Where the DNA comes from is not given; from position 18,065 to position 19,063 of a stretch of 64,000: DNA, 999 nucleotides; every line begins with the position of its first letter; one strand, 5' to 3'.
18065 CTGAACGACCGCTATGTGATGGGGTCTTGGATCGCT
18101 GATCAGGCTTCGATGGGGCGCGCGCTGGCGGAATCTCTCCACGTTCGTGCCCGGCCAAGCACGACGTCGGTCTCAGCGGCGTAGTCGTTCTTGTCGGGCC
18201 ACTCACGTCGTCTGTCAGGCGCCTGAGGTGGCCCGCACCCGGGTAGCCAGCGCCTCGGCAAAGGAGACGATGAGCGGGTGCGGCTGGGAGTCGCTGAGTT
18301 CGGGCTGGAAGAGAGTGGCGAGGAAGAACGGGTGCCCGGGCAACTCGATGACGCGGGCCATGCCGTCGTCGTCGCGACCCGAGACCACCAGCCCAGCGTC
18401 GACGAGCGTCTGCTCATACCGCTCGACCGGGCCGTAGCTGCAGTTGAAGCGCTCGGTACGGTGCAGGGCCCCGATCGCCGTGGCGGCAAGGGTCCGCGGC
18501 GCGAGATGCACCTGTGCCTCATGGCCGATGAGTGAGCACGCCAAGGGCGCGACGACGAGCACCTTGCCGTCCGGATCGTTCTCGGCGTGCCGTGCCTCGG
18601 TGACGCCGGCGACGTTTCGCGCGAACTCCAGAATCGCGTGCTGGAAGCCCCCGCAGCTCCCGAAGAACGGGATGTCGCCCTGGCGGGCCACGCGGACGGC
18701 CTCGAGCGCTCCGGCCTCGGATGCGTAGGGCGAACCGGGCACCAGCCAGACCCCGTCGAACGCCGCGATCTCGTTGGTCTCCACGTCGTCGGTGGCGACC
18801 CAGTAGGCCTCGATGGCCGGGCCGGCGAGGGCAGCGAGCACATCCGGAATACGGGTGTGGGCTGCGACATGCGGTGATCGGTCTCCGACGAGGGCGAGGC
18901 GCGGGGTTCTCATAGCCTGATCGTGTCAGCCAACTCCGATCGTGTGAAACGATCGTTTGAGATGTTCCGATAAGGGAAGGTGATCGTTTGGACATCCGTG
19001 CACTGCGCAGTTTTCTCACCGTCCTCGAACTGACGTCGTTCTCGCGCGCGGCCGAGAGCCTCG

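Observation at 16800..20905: A ~4 kb islet of decayed, interlocked IS481 and IS1595 transposase fragments carrying a GATase-LysR pair, at the 3' end of tRNA-Pro(CGG)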

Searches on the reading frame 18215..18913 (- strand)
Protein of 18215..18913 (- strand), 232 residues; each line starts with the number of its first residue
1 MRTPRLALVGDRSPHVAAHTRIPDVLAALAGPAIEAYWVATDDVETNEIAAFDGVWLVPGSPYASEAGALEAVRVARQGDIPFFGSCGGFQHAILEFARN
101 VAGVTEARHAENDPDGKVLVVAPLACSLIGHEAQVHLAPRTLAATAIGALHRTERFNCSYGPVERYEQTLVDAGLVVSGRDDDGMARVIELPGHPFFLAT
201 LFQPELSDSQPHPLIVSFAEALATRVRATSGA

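Call 9: search_protein_families(library=pfam, max_evalue=0.01, proteins=[window:18215-18913:-])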
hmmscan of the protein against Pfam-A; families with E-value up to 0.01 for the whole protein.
window:18215-18913:- (232 aa): 1 family
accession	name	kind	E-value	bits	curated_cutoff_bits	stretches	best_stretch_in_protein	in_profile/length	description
PF00117.34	GATase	-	2.7e-07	30.9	22.8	1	34-109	24-95/190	Glutamine amidotransferase class-I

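Call 10: search_protein_families(library=ncbifam, max_evalue=0.01, proteins=[window:18215-18913:-])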
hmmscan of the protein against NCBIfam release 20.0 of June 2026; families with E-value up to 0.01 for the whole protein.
window:18215-18913:- (232 aa): 5 families
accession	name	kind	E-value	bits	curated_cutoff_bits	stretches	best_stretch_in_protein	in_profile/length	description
NF004836.1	PRK06186.1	equivalog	2.3e-84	282.1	260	1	5-222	2-227/228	CTP synthase C-terminal region-related (seleno)protein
TIGR00337.1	PyrG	equivalog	2.5e-28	99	462.75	1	33-220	323-525/526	glutamine hydrolyzing CTP synthase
NF003792.0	PRK05380.1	equivalog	2.1e-27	96.1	308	1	33-225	322-529/534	CTP synthase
NF005849.0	PRK07765.1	equivalog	6.9e-05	22.2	308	1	46-109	40-105/219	aminodeoxychorismate/anthranilate synthase component II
NF004169.0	PRK05637.1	equivalog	0.00033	20.3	332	1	42-101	36-95/210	anthranilate synthase component II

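Call 12: find_encoding_contigs(protein=window:18215-18913:-, flank=10000, max_places=10)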
Protein window:18215-18913:- (232 aa): 3 contigs read that carry it; 1 place shown.
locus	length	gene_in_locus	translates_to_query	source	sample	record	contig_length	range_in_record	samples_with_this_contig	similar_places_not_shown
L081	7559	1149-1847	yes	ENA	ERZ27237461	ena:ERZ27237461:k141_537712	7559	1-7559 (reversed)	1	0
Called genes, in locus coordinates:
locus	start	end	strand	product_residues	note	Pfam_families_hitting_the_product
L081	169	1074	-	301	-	PF00126:HTH_1, PF03466:LysR_substrate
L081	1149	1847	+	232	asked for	PF00117:GATase (weak)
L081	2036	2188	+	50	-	-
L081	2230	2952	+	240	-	PF12760:Zn_ribbon_IS1595, PF12762:DDE_Tnp_IS1595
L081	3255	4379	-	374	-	PF00005:ABC_tran, PF13304:AAA_21 (faint), PF08402:TOBE_2 (faint), PF17912:OB_MalK (weak)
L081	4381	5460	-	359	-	PF00005:ABC_tran, PF13304:AAA_21 (faint)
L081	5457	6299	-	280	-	PF00528:BPD_transp_1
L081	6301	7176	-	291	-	PF00528:BPD_transp_1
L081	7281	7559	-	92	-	?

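Call 18: find_homologous_proteins(query=window:18215-18913:-)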
Query window:18215-18913:- (232 aa): 1984 proteins with E <= 0.001 among 8000 candidates; the best 120 are listed.
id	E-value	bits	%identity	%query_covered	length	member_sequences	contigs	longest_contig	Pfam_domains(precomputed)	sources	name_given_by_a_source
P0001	4.5e-149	512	100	100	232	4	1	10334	PF00117.35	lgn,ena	-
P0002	3.9e-109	382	75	99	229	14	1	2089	PF00117.35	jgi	-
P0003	3.4e-104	365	71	98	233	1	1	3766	PF00117.35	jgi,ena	-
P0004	3.5e-104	365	73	96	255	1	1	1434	PF00117.35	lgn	-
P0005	2.0e-96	340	70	96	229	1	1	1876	PF00117.35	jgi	jgi:CTP synthase (UTP-ammonia lyase)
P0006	2.2e-80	288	61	95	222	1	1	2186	PF00117.35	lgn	-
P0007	3.3e-79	284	59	91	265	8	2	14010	PF00117.35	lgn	-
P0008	4.9e-79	283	60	93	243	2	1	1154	PF00117.35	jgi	jgi:CTP synthase (UTP-ammonia lyase)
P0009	1.2e-78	282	59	92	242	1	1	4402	PF00117.35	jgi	jgi:CTP synthase (UTP-ammonia lyase)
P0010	2.2e-78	281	59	91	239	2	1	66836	PF00117.35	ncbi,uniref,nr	ncbi:gamma-glutamyl-gamma-aminobutyrate hydrolase family protein [Streptomyces sp. WAC06614]|uniref:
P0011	2.3e-78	281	60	94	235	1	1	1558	PF00117.35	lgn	-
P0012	2.6e-78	281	58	96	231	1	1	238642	PF00117.35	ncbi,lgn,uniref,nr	ncbi:hypothetical protein ALI144C_10610 [Actinosynnema sp. ALI-1.44]|uniref:CTP synthase C-terminal 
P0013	2.0e-77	278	59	92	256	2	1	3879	PF00117.35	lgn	-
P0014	2.3e-77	278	57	98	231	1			PF00117.35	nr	nr:CTP synthase [Kibdelosporangium sp. MJ126-NF4] CEL22565.1 CTP synthase [Kibdelosporangium sp. MJ1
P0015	2.5e-77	278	57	92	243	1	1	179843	PF00117.35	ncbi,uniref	ncbi:hypothetical protein [Streptomyces sp. NPDC086023]|uniref:CTP synthase C-terminal region-relate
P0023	6.3e-77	276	59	97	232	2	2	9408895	PF00117.35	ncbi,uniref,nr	ncbi:CTP synthase C-terminal region-related (seleno)protein [Saccharothrix variisporea]|uniref:CTP s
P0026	8.4e-77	276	58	91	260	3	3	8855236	PF00117.35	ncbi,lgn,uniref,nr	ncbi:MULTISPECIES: CTP synthase C-terminal region-related (seleno)protein [unclassified Streptomyces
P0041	2.5e-76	274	59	94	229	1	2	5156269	PF00117.35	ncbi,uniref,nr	ncbi:CTP synthase C-terminal region-related (seleno)protein [Phytohabitans houttuyneae]|uniref:CTP s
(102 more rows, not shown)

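Call 19: find_encoding_contigs(protein=P0023, flank=5000, max_places=2)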
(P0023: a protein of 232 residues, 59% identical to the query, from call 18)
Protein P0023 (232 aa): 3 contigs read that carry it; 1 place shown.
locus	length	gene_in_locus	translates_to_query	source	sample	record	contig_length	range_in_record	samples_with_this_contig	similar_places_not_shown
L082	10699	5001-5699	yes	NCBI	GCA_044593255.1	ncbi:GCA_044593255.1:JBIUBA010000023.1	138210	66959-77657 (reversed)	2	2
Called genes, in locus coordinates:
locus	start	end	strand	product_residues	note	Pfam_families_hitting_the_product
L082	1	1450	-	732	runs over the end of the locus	-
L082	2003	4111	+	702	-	PF05547:Peptidase_M6 (weak)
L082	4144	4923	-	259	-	PF00126:HTH_1, PF03466:LysR_substrate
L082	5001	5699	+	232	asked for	PF00117:GATase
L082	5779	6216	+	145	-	PF14534:DUF4440 (weak), PF07366:SnoaL, PF12680:SnoaL_2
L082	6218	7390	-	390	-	PF00108:Thiolase_N, PF00109:ketoacyl-synt (faint), PF02803:Thiolase_C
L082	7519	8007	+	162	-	PF13463:HTH_27 (faint), PF22381:Staph_reg_Sar_Rot (weak), PF12802:MarR_2, PF01047:MarR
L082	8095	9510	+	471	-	PF00083:Sugar_tr, PF07690:MFS_1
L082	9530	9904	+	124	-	PF01243:PNPOx_N, PF12900:Pyridox_ox_2, PF16242:Pyrid_ox_like (weak)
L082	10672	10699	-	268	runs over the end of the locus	-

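Call 20: find_encoding_contigs(protein=P0026, flank=5000, max_places=2)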
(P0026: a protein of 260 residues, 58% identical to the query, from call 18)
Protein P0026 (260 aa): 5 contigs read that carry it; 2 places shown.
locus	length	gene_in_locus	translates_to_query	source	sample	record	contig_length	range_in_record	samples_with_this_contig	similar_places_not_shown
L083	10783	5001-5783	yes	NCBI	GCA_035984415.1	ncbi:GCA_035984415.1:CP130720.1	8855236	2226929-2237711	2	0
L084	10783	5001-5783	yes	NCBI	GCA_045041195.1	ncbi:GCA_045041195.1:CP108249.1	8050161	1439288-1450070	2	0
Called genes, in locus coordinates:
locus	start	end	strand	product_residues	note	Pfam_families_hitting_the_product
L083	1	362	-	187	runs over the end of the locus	PF08044:DUF1707, PF16697:Yop-YscD_cpl, PF00498:FHA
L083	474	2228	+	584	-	PF00128:Alpha-amylase (weak)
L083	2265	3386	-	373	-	PF01321:Creatinase_N, PF00557:Peptidase_M24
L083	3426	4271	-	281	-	PF00126:HTH_1, PF03466:LysR_substrate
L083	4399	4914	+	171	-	-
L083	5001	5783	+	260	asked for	PF00117:GATase (weak)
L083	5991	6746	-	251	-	PF00561:Abhydrolase_1, PF12146:Hydrolase_4, PF12697:Abhydrolase_6, PF03096:Ndr (weak)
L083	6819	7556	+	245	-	-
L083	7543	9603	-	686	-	PF04185:Phosphoesterase, PF05506:PLipase_C_C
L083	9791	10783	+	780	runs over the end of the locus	-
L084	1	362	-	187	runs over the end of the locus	PF08044:DUF1707, PF16697:Yop-YscD_cpl, PF00498:FHA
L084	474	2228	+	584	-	PF00128:Alpha-amylase (weak)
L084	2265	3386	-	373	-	PF01321:Creatinase_N, PF00557:Peptidase_M24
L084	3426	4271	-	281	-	PF00126:HTH_1, PF03466:LysR_substrate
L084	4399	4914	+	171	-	-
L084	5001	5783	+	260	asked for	PF00117:GATase (weak)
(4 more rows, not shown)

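Call 21: find_encoding_contigs(protein=P0041, flank=5000, max_places=2)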
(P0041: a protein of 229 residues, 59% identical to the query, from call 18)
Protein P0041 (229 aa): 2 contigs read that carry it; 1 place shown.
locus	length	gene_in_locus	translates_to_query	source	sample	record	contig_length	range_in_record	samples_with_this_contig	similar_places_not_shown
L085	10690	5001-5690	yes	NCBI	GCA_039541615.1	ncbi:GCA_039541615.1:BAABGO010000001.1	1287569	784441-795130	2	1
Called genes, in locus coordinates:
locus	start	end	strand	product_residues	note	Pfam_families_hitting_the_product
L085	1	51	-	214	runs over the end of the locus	PF00072:Response_reg, PF00196:GerE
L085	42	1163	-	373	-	PF07730:HisKA_3, PF13581:HATPase_c_2 (weak), PF02518:HATPase_c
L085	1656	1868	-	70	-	-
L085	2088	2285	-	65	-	-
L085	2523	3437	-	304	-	PF01965:DJ-1_PfpI, PF00165:HTH_AraC, PF12833:HTH_18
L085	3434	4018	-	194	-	PF00857:Isochorismatase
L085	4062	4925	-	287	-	PF00126:HTH_1, PF03466:LysR_substrate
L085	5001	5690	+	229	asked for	PF00117:GATase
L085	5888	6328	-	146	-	PF01661:Macro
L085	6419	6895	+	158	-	PF03682:UPF0158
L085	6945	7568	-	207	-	PF01381:HTH_3 (weak), PF13560:HTH_31, PF13443:HTH_26 (weak)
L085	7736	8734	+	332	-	-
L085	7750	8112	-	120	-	-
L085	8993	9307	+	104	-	-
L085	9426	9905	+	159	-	-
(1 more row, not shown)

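Call 22: find_encoding_contigs(protein=P0007, flank=7000, max_places=2)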
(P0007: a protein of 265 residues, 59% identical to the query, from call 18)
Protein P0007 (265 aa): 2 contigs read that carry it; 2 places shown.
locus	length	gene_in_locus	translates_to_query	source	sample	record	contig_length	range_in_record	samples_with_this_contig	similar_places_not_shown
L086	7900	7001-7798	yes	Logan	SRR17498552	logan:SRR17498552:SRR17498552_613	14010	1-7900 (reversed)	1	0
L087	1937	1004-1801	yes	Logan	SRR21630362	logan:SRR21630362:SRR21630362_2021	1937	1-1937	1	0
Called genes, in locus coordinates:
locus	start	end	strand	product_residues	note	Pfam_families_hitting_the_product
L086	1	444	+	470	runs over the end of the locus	PF01134:GIDA (weak), PF01266:DAO (faint), PF07992:Pyr_redox_2, PF12831:FAD_oxidored (weak), PF13738:Pyr_redox_3 (faint), PF00070:Pyr_redox, PF02852:Pyr_redox_dim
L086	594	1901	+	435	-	PF00246:Peptidase_M14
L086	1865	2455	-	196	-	PF00583:Acetyltransf_1, PF13508:Acetyltransf_7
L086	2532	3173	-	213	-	PF08044:DUF1707, PF00498:FHA, PF16697:Yop-YscD_cpl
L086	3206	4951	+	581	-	PF00128:Alpha-amylase (weak), PF11941:DUF3459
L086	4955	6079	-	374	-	PF01321:Creatinase_N, PF00557:Peptidase_M24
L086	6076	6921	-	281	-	PF00126:HTH_1, PF03466:LysR_substrate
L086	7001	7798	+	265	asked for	PF00117:GATase (weak)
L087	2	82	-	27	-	?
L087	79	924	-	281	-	PF00126:HTH_1, PF03466:LysR_substrate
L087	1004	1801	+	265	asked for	PF00117:GATase (weak)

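Call 23: find_encoding_contigs(protein=P0003, flank=5000, max_places=3)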
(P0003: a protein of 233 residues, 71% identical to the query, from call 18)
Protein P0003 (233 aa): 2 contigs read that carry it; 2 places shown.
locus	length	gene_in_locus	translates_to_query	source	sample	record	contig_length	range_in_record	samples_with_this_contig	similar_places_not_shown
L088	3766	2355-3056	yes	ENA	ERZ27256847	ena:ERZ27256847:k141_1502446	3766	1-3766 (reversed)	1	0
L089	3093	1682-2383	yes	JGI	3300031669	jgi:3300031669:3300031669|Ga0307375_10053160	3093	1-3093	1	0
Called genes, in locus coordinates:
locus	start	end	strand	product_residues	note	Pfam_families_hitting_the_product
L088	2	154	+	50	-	?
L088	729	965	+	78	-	-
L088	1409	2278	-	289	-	PF00126:HTH_1, PF03466:LysR_substrate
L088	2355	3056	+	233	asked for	PF00117:GATase (weak)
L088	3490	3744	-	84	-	-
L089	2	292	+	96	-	?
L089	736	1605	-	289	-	PF00126:HTH_1, PF03466:LysR_substrate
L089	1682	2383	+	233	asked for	PF00117:GATase (weak)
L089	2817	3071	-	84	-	-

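Call 24: find_encoding_contigs(protein=P0002, flank=5000, max_places=3)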
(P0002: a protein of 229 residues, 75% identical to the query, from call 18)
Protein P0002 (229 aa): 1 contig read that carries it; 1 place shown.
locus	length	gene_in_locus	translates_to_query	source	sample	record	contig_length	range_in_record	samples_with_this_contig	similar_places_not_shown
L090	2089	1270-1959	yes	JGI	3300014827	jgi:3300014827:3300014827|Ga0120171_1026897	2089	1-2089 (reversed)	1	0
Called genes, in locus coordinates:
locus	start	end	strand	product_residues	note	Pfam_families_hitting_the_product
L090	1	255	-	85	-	?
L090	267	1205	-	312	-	PF00126:HTH_1, PF03466:LysR_substrate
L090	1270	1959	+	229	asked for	PF00117:GATase (weak)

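Call 25: find_encoding_contigs(protein=P0001, flank=10000, max_places=10)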
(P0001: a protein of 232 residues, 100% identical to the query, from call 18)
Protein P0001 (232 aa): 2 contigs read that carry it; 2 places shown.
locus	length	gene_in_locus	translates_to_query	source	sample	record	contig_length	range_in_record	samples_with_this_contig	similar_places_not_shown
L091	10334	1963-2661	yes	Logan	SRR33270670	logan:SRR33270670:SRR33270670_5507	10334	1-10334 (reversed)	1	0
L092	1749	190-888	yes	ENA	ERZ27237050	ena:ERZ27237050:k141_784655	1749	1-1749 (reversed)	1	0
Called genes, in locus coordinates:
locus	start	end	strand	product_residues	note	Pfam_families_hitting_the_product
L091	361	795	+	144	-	-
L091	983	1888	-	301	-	PF00126:HTH_1, PF03466:LysR_substrate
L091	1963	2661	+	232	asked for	PF00117:GATase (weak)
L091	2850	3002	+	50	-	-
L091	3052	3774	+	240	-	PF12760:Zn_ribbon_IS1595, PF12762:DDE_Tnp_IS1595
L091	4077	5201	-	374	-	PF00005:ABC_tran, PF13304:AAA_21 (faint), PF08402:TOBE_2 (faint), PF17912:OB_MalK (weak)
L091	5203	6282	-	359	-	PF00005:ABC_tran, PF13304:AAA_21 (faint)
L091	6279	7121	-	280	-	PF00528:BPD_transp_1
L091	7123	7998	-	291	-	PF00528:BPD_transp_1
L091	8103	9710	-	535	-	-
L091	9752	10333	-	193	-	?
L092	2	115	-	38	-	?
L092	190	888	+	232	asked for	PF00117:GATase (weak)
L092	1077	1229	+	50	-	-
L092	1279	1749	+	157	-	?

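Call 47: search_solved_structures(query=window:18215-18913:-, max_evalue=0.001, show_alignments=2)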
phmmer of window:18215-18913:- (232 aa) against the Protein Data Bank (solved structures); distinct sequences matched with E-value up to 0.001: 25.
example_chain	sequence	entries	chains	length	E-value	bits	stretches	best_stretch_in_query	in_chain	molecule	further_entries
3nva_A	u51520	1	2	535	1.1e-24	90.6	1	28-223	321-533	CTP synthase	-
1s1m_A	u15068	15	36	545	3.2e-19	72.7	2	39-123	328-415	CTP synthase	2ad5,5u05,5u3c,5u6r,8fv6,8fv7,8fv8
8i9o_A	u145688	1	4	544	3.3e-19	72.7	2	39-123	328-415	CTP synthase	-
5tkv_A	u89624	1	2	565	4.1e-19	72.3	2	39-123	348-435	CTP synthase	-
9kao_A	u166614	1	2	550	8.8e-17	64.7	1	35-221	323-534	CTP synthase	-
1vco_A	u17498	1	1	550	6.9e-16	61.8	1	33-223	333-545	CTP synthetase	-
1vcm_A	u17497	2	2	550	8e-16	61.6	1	33-223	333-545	CTP synthetase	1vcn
4zdk_A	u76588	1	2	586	3.9e-15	59.3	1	3-221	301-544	CTP synthase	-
4zdi_A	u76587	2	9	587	3.9e-15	59.3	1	3-221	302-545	CTP synthase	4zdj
8uv4_R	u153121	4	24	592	4e-15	59.3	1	3-221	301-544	CTP synthase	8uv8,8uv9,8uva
7rmf_W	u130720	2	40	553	2.8e-13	53.2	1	47-209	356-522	CTP synthase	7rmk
7rmo_D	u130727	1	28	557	2.9e-13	53.2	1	47-209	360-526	CTP synthase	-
7rmc_V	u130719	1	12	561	2.9e-13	53.2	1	47-209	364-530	CTP synthase 1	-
7rmv_A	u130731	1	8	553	3e-13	53.2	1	47-209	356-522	CTP synthase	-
2v4u_A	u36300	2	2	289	8.5e-13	51.7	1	49-122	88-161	CTP SYNTHASE 2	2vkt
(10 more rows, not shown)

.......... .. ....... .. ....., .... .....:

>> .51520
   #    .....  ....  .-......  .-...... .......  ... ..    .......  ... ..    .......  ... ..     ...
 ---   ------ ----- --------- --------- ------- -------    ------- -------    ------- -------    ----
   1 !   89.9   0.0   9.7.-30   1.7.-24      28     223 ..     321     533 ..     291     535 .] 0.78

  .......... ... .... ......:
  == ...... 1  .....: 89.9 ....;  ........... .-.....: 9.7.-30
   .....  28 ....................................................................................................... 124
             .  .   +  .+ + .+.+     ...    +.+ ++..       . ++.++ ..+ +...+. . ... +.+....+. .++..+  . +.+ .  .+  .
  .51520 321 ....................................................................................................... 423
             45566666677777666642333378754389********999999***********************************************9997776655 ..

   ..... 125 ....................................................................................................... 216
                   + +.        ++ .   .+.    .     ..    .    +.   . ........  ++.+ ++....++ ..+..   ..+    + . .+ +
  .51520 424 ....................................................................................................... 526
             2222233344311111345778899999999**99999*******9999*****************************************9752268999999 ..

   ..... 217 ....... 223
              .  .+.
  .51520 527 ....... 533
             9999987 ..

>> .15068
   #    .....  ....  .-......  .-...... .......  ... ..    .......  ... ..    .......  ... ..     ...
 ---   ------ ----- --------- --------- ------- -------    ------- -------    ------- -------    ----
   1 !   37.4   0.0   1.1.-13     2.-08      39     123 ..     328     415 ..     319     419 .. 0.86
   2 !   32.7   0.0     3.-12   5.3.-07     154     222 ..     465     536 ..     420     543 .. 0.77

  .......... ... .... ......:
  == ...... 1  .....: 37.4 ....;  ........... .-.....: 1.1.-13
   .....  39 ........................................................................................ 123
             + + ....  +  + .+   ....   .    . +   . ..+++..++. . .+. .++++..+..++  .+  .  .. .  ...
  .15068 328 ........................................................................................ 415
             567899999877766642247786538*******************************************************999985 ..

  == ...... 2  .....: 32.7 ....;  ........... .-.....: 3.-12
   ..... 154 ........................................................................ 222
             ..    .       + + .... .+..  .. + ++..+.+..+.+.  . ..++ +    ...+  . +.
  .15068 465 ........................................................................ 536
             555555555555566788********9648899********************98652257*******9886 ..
